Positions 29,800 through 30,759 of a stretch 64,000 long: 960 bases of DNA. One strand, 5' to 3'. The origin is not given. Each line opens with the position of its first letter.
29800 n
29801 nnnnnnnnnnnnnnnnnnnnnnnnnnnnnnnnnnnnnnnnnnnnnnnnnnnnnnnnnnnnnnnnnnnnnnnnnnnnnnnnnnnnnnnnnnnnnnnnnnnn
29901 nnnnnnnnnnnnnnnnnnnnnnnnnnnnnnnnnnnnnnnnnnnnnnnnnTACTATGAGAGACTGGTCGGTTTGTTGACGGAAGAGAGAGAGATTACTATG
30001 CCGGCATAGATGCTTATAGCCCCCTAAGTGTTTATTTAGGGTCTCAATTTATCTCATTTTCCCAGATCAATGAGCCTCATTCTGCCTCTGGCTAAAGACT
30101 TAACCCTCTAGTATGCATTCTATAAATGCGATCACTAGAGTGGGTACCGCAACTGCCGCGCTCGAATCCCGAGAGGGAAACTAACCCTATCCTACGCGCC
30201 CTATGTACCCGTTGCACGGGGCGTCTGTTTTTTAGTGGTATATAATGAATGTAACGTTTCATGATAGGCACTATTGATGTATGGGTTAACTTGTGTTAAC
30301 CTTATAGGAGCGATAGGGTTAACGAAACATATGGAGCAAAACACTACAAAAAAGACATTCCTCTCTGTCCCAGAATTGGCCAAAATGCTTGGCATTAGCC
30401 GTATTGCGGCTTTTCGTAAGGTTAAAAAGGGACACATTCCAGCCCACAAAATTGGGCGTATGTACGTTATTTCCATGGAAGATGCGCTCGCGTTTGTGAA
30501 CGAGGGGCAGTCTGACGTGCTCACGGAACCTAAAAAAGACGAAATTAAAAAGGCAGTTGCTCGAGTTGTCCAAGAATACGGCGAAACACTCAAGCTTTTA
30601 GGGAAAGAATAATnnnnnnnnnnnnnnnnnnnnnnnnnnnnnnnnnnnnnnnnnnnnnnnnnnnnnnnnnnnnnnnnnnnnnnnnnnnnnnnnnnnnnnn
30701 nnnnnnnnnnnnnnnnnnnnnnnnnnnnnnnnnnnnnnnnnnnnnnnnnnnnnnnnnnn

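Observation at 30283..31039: HTH-Doc toxin-antitoxin-like pair with GGTTAAC operator repeats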

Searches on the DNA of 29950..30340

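Call 42: search_rna_families(source=window, start=29950, end=30340, threshold=evalue, max_evalue=1)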
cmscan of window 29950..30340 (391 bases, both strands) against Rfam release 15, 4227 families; matches with E-value up to 1: 0.
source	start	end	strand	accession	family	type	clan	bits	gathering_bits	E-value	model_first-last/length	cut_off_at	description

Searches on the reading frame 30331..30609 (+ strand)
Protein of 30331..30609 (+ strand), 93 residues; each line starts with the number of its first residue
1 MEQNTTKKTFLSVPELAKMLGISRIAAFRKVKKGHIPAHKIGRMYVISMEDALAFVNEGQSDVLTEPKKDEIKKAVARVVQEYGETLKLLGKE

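Call 7: search_protein_families(library=pfam, proteins=[window:30331-30609:+], max_evalue=0.1)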
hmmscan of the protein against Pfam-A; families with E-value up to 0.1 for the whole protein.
window:30331-30609:+ (93 aa): 3 families
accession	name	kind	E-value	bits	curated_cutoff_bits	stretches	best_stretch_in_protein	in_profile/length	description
PF12728.13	HTH_17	-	3.6e-09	37.2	27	1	10-57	1-48/51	Helix-turn-helix domain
PF08279.18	HTH_11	-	0.06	13.7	25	0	7-32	13-37/55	HTH domain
PF12964.13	DUF3853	-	0.062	13.9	22.1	1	3-55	39-93/97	Protein of unknown function (DUF3853)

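Call 8: search_protein_families(library=ncbifam, proteins=[window:30331-30609:+], max_evalue=0.1)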
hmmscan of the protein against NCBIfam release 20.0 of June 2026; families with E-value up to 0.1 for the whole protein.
window:30331-30609:+ (93 aa): 4 families
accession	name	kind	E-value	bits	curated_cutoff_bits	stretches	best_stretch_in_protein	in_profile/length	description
TIGR01764.1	excise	domain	7.4e-08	32.6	28.8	1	10-55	1-46/49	excisionase family DNA-binding protein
NF047737.1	antiphage_MADS1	equivalog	2e-05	24.7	80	1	10-49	3-42/49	methylation-associated defense system helix-turn-helix domain-containing protein MAD1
NF040990.2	MamR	equivalog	0.001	19.3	100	1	8-57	41-90/91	magnetosome protein MamR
NF038291.1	rep_pAB02_ORF2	subfamily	0.0028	18.1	85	1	11-90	3-79/172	plasmid replication DNA-binding protein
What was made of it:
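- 30331..30612 (+): Antitoxin gene, 93 aa. It has a MerR-like/excisionase-type winged HTH (residues about 10-60, nt 30358-30510) and a long C-terminal helix (residues 66-91, nt 30526-30603) ending in the conserved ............. HTH_17 and TIGR01764 both score above their cut-offs (calls 7, 8).
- On Phd/YefM antitoxin family: Pfam and NCBIfam give only HTH_17 and excisionase-type matches (calls 7, 8).
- On Excisionase / recombination directionality factor: The domain model is met (TIGR01764, 32.6 bits against 28.8, call 8).
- The protein passes the curated cut-offs (calls 7, 8). TIGR01764 'excise' scores above its cut-off (call 8).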

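Call 32: find_homologous_proteins(query=window:30331-30609:+)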
Query window:30331-30609:+ (93 aa): 128 proteins with E <= 0.001 among 129 candidates; the best 120 are listed.
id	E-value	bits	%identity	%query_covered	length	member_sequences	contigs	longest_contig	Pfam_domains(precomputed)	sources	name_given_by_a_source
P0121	8.7e-52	190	100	100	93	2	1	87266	PF12728.14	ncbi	ncbi:MAG: helix-turn-helix domain-containing protein [Patescibacteria group bacterium]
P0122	1.5e-30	123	68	100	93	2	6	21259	PF12728.14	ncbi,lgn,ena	-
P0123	2.2e-30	122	68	100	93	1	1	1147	PF12728.14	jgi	jgi:excisionase family DNA binding protein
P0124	2.4e-30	122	68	100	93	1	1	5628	PF12728.14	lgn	-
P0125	3.1e-30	122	68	100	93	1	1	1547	PF12728.14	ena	-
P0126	3.7e-30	121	67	100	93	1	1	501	PF12728.14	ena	-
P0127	3.8e-30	121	67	100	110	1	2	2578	PF12728.14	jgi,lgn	jgi:excisionase family DNA binding protein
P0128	3.9e-30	121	67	100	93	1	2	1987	PF12728.14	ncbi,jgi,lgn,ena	-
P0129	4.0e-30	121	68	100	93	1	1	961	PF12728.14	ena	-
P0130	7.1e-30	120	68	100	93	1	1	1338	PF12728.14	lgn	-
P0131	1.8e-29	119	68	100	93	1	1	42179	PF12728.14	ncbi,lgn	-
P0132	7.1e-29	117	68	100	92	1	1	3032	PF12728.14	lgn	-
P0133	7.1e-29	117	65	100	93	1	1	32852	PF12728.14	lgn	-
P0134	1.1e-28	117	66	100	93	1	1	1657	PF12728.14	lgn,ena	-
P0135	1.1e-28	117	67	100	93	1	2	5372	PF12728.14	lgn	-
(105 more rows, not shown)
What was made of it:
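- Checked: The identical 93-aa protein is on record at NCBI (P0121, call 32).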

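Call 41: search_solved_structures(query=A1, max_evalue=1, show_alignments=3)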
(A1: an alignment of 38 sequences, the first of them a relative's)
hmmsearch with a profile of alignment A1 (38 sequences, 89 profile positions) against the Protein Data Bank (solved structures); distinct sequences matched with E-value up to 1: 15.
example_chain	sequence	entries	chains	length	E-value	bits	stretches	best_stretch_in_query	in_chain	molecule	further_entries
4j2n_A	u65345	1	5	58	0.017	18.6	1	12-55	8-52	Gp37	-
6sbs_A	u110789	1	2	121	0.037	17.5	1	11-78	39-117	Regulatory protein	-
4plh_A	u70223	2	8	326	0.18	15.3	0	41-86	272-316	malate dehydrogenase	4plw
4plt_B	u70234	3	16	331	0.19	15.2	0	41-86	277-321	malate dehydrogenase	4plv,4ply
1i1g_A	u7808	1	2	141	0.25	14.8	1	13-55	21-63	TRANSCRIPTIONAL REGULATOR LRPA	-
1g2h_A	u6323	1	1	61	0.33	14.4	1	8-33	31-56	TRANSCRIPTIONAL REGULATORY PROTEIN TYRR HOMOLOG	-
1s7o_A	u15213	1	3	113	0.33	14.4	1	12-35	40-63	Hypothetical UPF0122 protein SPy1201/SpyM3_0842/SPs1042/spyM18_1152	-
6l6v_A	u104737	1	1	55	0.35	14.3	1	7-26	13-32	E3 protein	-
1ihx_A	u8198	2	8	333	0.38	14.2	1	23-58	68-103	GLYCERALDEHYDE 3-PHOSPHATE DEHYDROGENASE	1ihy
3cta_A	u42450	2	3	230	0.44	14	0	5-49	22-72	Riboflavin kinase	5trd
4gpd_1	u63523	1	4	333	0.49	13.9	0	24-58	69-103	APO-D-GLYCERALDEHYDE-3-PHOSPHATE DEHYDROGENASE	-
1gpd_G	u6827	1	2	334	0.49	13.9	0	24-58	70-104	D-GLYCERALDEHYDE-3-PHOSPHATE DEHYDROGENASE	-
1crw_G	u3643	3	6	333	0.5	13.8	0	24-58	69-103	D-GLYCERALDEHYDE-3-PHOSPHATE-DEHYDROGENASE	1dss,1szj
4plc_A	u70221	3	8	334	0.52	13.8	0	42-87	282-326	lactate dehydrogenase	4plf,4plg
6vdh_A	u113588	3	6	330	0.95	12.9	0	41-75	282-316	lactate dehydrogenase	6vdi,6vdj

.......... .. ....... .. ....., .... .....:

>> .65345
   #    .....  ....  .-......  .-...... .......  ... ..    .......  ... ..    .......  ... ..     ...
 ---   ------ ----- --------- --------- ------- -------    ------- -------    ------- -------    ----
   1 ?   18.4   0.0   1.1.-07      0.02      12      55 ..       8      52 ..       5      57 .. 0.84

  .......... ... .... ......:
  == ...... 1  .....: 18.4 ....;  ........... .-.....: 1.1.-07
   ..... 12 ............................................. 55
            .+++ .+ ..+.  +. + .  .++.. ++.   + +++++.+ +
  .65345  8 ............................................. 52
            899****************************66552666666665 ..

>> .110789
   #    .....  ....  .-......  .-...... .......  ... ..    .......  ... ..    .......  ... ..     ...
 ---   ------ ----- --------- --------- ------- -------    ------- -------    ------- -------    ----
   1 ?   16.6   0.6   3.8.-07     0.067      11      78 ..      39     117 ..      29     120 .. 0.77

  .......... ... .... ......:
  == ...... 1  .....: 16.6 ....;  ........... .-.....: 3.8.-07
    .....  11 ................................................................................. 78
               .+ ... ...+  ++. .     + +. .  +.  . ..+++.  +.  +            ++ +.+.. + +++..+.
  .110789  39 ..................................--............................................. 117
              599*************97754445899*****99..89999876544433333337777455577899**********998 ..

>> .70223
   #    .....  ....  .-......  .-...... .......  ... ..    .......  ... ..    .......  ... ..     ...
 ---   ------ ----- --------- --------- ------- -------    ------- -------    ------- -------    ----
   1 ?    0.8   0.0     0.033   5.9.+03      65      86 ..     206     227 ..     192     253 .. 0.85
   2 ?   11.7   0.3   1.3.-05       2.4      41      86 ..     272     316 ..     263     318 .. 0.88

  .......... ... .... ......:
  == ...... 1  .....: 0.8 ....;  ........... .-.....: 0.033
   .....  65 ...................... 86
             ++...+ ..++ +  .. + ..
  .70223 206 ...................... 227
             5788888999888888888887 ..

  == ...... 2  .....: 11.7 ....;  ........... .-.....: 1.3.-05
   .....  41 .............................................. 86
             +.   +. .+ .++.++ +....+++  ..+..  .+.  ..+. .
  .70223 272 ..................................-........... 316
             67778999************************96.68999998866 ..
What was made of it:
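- On Phd/YefM antitoxin family: A PDB profile search finds no Phd or YefM (call 41).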

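Call 43: predict_structure(alignment_id=A1)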
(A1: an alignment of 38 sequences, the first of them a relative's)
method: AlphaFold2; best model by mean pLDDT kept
length: 93 residues; sequences in the alignment: 38
mean_pLDDT: 78.8   pTM: 0.50
mean pLDDT of the five models: 78.8, 76.9, 75.3, 71.9, 70.5
residues with pLDDT >= 90: 24; 70-90: 45; 50-70: 20; < 50: 4
segments of 3 or more residues with pLDDT < 50: none
pLDDT, mean of each block of 10 residues (from residue 1): 58 90 92 90 89 72 69 85 71 59
secondary structure, 60 per line:
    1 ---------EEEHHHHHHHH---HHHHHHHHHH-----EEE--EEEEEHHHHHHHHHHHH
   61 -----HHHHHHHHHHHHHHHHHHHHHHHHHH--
elements in order: E10-12 H13-20 H24-33 E39-41 E44-48 H49-60 H66-91
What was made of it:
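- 30331..30612 (+): The AF2 model has pLDDT 78.8 with topology b-a-a-b-b-a plus a 26-residue helix (call 43).
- The AF2 model shows a winged HTH plus a 26-residue C-terminal helix (call 43).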

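Call 48: fold_search(model_id=the predicted structure, library=pdb)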
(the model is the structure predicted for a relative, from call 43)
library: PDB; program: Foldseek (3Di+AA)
matches with E <= 10: 929; with E <= 0.001: 0
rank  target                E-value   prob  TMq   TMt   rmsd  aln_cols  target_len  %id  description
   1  5i44_A                1.3e-02  1.00  0.48  0.63   2.2        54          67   24  Structure of RacA-DNA complex; P21 form (released 2016-05-04)
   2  5i44_B                2.2e-02  1.00  0.47  0.62   3.2        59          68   24  Structure of RacA-DNA complex; P21 form (released 2016-05-04)
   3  5i44_G                2.9e-02  1.00  0.47  0.61   3.2        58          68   24  Structure of RacA-DNA complex; P21 form (released 2016-05-04)
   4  5d90_C                3.1e-02  0.91  0.31  0.23   9.7       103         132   14  Crystal structure of HiNmlR, a MerR family regulator lacking the sensor domain, bound to promoter DNA (released 2016-06-29)
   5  6ama_B                3.3e-02  1.00  0.48  0.77   1.4        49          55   18  Structure of S. coelicolor/S. venezuelae BldC-smeA-ssfA complex to 3.09 Angstrom (released 2018-03-28)
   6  3ucs_A                3.3e-02  0.99  0.45  0.43  13.6        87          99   13  Crystal structure of the complex between CBPA J-domain and CBPM (released 2013-07-03)
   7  2zhh                  3.3e-02  0.98  0.39  0.31   8.6        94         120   16  Crystal structure of SoxR (released 2008-03-25)
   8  5i44_I                3.7e-02  1.00  0.46  0.63   2.2        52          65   25  Structure of RacA-DNA complex; P21 form (released 2016-05-04)
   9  3ucs_B                3.7e-02  0.97  0.41  0.38  11.9        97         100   16  Crystal structure of the complex between CBPA J-domain and CBPM (released 2013-07-03)
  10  8zde_C                4.2e-02  0.75  0.30  0.23   8.9        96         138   14  Crystal structure of HsmR with DNA bound (released 2025-11-05)
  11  8zde_B                4.2e-02  0.75  0.31  0.23   8.8        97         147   14  Crystal structure of HsmR with DNA bound (released 2025-11-05)
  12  7dvt                  4.8e-02  0.75  0.33  0.24   6.6        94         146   18  Crystal structure of heme sensor protein PefR in complex with heme and carbon monoxide (released 2021-09-29)
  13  3vod_A                4.8e-02  0.69  0.31  0.27   8.4        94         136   17  Crystal Structure of mutant MarR C80S from E.coli (released 2013-03-06)
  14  3f72_B                5.4e-02  0.91  0.33  0.30   4.9        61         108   18  Crystal Structure of the Staphylococcus aureus pI258 CadC Metal Binding Site 2 Mutant (released 2009-04-07)
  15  6ama_H                6.2e-02  1.00  0.48  0.78   1.3        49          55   18  Structure of S. coelicolor/S. venezuelae BldC-smeA-ssfA complex to 3.09 Angstrom (released 2018-03-28)
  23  4j2n_A                9.1e-02  1.00  0.43  0.69   1.7        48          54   21  Crystal Structure of mycobacteriophage Pukovnik Xis (released 2013-10-23)
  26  6ama_P                9.7e-02  1.00  0.48  0.76   1.4        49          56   18  Structure of S. coelicolor/S. venezuelae BldC-smeA-ssfA complex to 3.09 Angstrom (released 2018-03-28)
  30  6ama_Y                1.0e-01  1.00  0.48  0.75   1.4        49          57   18  Structure of S. coelicolor/S. venezuelae BldC-smeA-ssfA complex to 3.09 Angstrom (released 2018-03-28)
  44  5i44_K                1.3e-01  0.99  0.47  0.63   3.1        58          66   24  Structure of RacA-DNA complex; P21 form (released 2016-05-04)
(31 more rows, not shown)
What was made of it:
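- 30331..30612 (+): Foldseek finds RacA, BldC, Xis and RdfS (call 48).
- On Phd/YefM antitoxin family: The model is a winged HTH (calls 43, 48).
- Closest known: Excisionase / BldC / RacA family of small MerR-like DNA-binding proteins. Same: Foldseek gives RacA 5i44 (rmsd 2.2 A over 54 columns), BldC 6ama (1.4 A over 49) and Pukovnik Xis 4j2n (1.7 A over 48) (call 48).
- Foldseek also aligns full-length MerR regulators, though poorly (call 48). Foldseek aligns about 95-107 columns to MerR-family regulators such as HiNmlR, SoxR, BmrR and MtaN, including their long helix (call 48). The good matches (TM target 0.6-0.78) are to the truncated class: RacA, BldC and Xis (call 48).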

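Call 61: search_protein_families(library=padloc, proteins=[window:30331-30609:+], max_evalue=0.01)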
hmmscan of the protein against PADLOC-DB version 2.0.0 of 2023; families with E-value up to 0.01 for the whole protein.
window:30331-30609:+ (93 aa): 1 family
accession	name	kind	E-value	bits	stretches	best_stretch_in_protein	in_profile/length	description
PDLC04133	mad1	-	1.4e-05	23.3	1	10-55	5-50/60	mads_1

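Call 62: search_protein_families(library=phrogs, proteins=[window:30331-30609:+], max_evalue=0.001)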
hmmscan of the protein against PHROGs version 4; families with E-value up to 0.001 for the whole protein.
window:30331-30609:+ (93 aa): 2 families
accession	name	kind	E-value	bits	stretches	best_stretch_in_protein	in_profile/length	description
phrog_66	-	integration and excision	1e-05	26.4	1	2-81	85-164/412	excisionase and transcriptional regulator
phrog_10045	-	DNA, RNA and nucleotide metabolism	0.00011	22.9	1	7-55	17-66/74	HTH DNA binding protein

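Call 70: find_related_loci(query=A1, collection=metagenome_contigs, flank=1500)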
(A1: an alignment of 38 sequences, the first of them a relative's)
Query A1 (93 aa) in metagenome_contigs; peptide patterns used: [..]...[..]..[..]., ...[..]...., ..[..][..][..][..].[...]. (x = any residue, [..] = any of these).
600 stretches matched a pattern (row limit reached: there are more); 264 encode a relative of the query (tblastn E <= 1e-3); the best 80 are kept; 80 distinct loci.
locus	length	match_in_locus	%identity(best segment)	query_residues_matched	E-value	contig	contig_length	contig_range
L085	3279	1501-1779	66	1-93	2e-35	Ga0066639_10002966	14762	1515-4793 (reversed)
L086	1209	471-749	58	1-93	6e-35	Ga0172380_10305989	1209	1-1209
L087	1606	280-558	62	1-93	3e-34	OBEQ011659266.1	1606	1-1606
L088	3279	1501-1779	65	1-93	8e-34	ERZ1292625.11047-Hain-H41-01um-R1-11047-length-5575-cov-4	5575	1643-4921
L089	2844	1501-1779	59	1-93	2e-33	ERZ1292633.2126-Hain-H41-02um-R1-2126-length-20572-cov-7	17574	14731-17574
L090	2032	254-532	61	1-93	1e-32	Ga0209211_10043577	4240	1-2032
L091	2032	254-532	61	1-93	1e-32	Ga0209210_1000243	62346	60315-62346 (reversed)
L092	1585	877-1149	60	3-93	4e-32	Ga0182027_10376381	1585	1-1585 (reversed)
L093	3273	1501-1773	59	3-93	3e-31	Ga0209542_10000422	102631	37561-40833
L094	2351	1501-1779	57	1-93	3e-30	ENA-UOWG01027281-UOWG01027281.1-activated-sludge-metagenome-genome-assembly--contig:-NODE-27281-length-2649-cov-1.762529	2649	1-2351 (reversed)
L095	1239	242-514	59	3-93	1e-30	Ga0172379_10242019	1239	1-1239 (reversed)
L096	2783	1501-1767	56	1-93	4e-29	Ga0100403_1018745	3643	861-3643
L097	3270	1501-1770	59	3-93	8e-29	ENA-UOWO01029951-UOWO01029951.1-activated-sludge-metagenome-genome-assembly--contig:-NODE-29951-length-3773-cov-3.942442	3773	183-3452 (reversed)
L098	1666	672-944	57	3-93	1e-28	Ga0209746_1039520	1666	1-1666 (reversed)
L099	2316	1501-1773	52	3-93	1e-25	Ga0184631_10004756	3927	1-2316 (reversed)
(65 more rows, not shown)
